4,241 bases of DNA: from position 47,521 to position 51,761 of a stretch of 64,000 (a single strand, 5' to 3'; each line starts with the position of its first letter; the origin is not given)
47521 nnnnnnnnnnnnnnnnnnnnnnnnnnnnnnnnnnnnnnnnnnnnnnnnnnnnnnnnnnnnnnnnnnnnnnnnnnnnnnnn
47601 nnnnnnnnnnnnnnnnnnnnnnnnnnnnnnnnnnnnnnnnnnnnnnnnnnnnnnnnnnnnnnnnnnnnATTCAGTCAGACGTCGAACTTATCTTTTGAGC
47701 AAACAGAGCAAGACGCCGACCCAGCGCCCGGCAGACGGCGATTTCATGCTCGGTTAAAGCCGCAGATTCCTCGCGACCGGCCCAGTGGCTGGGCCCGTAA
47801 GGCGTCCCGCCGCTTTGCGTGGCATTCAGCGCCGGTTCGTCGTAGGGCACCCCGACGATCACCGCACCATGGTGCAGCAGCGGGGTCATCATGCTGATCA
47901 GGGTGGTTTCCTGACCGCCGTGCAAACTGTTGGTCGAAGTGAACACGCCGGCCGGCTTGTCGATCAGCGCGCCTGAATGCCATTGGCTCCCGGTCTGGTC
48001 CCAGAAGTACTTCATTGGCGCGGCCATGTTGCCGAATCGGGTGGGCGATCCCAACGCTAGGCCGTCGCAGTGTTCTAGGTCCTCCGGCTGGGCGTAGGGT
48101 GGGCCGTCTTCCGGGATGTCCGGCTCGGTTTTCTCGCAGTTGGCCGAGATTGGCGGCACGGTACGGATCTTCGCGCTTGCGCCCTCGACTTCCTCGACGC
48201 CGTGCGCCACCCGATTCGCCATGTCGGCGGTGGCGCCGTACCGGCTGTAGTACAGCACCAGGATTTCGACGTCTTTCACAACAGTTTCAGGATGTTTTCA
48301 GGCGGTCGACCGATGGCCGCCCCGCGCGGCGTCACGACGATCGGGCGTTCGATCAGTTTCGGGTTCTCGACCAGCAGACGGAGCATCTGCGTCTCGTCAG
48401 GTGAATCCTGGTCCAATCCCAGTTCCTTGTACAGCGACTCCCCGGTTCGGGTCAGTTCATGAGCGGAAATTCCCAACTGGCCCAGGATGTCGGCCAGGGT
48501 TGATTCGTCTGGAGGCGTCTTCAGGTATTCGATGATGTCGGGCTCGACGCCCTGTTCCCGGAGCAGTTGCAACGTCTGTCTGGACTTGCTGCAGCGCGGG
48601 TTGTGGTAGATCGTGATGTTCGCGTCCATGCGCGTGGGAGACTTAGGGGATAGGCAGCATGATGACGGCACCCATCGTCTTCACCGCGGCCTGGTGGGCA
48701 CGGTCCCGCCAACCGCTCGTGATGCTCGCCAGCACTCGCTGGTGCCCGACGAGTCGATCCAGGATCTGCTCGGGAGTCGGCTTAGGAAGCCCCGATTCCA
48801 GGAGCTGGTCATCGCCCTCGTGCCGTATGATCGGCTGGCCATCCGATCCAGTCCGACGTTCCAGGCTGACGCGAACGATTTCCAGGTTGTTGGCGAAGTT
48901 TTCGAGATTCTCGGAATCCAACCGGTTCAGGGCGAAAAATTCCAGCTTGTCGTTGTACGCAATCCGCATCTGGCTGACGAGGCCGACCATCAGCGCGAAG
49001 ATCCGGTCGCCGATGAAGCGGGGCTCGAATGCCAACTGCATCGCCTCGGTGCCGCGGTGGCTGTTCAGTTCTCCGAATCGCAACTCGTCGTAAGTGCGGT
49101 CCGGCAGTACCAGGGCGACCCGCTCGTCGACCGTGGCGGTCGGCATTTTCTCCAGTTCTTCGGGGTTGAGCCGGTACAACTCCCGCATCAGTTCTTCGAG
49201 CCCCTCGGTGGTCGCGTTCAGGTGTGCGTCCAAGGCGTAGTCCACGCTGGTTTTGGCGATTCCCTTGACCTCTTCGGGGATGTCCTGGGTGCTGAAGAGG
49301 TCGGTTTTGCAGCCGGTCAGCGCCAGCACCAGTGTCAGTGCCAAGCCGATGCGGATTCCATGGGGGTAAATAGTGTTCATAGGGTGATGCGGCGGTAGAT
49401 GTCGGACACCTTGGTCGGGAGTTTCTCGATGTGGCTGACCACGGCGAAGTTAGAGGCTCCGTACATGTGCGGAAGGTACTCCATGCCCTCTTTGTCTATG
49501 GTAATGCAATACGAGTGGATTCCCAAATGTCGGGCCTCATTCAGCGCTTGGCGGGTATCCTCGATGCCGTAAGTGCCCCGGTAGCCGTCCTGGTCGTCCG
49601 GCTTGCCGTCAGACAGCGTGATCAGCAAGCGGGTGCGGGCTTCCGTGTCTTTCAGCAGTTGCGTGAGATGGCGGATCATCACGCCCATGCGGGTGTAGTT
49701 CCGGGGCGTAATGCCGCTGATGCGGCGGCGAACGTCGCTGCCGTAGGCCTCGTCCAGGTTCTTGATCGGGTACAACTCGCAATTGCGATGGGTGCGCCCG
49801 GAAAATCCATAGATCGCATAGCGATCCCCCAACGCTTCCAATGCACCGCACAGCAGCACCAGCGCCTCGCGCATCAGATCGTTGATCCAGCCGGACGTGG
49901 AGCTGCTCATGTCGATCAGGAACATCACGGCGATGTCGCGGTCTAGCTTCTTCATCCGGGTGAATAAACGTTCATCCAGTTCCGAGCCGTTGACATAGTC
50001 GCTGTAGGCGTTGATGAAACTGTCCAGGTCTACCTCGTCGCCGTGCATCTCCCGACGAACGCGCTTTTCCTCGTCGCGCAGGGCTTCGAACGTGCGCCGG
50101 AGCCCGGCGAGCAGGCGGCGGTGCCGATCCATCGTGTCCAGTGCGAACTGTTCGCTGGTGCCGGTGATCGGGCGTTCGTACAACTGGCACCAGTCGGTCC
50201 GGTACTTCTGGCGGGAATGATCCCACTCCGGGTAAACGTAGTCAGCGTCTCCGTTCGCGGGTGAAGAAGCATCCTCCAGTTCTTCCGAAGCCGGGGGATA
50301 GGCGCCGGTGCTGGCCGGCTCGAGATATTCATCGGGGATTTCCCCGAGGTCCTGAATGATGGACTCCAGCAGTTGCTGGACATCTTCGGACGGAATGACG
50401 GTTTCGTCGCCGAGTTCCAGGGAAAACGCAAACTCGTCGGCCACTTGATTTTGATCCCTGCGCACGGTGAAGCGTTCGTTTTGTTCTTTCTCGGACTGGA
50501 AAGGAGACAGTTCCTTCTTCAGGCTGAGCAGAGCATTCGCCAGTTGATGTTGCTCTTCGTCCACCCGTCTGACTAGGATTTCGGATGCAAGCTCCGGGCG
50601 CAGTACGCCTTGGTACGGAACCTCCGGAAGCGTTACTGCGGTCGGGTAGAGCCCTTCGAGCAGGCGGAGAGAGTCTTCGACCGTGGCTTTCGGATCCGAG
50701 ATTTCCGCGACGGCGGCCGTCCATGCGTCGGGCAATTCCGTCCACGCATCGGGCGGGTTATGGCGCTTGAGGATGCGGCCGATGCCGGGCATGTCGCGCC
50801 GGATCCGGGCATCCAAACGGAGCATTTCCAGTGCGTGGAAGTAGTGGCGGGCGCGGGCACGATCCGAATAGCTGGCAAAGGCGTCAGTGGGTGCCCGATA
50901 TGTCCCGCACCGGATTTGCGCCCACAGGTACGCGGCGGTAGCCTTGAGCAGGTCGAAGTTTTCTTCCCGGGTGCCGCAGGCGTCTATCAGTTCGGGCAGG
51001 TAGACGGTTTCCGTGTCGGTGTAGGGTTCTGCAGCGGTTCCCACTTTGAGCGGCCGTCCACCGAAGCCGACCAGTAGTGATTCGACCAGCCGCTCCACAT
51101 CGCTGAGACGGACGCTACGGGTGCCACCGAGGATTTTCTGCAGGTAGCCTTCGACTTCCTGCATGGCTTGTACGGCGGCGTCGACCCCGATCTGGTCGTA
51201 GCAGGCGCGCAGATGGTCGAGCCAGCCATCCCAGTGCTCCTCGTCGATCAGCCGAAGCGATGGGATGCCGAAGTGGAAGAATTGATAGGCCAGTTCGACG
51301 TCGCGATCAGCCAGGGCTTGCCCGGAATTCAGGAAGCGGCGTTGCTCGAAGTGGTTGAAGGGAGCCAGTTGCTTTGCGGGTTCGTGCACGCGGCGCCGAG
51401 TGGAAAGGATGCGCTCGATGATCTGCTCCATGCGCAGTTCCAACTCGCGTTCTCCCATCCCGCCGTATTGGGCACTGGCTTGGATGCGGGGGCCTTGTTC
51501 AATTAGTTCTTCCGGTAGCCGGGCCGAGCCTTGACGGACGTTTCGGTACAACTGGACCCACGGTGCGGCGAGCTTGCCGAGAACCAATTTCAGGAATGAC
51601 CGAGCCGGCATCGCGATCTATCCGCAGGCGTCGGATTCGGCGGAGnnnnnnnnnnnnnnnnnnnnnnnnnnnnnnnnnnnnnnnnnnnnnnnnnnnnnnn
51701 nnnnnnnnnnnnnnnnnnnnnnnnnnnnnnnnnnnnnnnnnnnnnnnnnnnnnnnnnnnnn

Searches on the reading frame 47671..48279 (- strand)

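Call 23: search_protein_families(library=pfam, max_evalue=0.00001, proteins=[window:47671-48279:-])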
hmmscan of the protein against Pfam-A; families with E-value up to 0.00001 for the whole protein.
window:47671-48279:- (202 aa): 1 family
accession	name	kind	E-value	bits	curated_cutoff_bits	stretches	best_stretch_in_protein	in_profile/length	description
PF03358.20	FMN_red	-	3.4e-09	36.9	24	1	14-142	13-140/152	NADPH-dependent FMN reductase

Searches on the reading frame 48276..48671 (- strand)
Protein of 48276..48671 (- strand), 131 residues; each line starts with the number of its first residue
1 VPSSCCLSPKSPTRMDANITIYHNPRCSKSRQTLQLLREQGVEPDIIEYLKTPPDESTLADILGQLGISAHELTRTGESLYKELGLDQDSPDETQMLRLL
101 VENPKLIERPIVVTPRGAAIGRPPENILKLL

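Call 23: search_protein_families(library=pfam, max_evalue=0.00001, proteins=[window:48276-48671:-])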
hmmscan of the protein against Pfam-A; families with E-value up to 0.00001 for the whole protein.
window:48276-48671:- (131 aa): 1 family
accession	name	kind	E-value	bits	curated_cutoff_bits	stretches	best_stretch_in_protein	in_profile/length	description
PF03960.21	ArsC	-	9e-22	77.6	24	1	22-129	1-78/79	ArsC family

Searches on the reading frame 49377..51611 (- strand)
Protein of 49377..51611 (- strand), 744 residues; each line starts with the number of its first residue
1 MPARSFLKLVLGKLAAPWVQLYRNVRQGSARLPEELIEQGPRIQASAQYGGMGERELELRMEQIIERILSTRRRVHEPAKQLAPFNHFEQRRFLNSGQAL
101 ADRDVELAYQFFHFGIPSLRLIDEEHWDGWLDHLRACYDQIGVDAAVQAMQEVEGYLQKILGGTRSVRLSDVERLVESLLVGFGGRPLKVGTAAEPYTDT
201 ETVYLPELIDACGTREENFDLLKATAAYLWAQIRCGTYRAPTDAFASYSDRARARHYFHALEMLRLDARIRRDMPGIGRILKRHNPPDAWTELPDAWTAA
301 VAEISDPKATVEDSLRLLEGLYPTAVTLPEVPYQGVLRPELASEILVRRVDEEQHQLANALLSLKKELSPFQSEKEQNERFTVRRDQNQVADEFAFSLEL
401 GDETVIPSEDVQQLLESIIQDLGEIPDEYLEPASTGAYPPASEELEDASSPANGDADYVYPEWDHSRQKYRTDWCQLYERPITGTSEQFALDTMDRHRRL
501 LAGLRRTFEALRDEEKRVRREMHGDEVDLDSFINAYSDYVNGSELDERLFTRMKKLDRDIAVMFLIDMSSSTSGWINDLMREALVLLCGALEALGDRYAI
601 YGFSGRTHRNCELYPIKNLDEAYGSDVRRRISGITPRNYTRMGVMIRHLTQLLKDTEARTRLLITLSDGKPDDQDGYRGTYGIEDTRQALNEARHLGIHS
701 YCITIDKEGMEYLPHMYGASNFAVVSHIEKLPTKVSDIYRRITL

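Call 23: search_protein_families(library=pfam, max_evalue=0.00001, proteins=[window:49377-51611:-])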
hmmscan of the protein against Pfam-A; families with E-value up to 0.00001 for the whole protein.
window:49377-51611:- (744 aa): 2 families
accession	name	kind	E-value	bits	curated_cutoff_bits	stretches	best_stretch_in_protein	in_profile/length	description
PF00092.34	VWA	-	4.1e-08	34.1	23.8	1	562-721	2-155/174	von Willebrand factor type A domain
PF13519.12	VWA_2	-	4.8e-06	27.6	27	0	562-669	1-106/107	von Willebrand factor type A domain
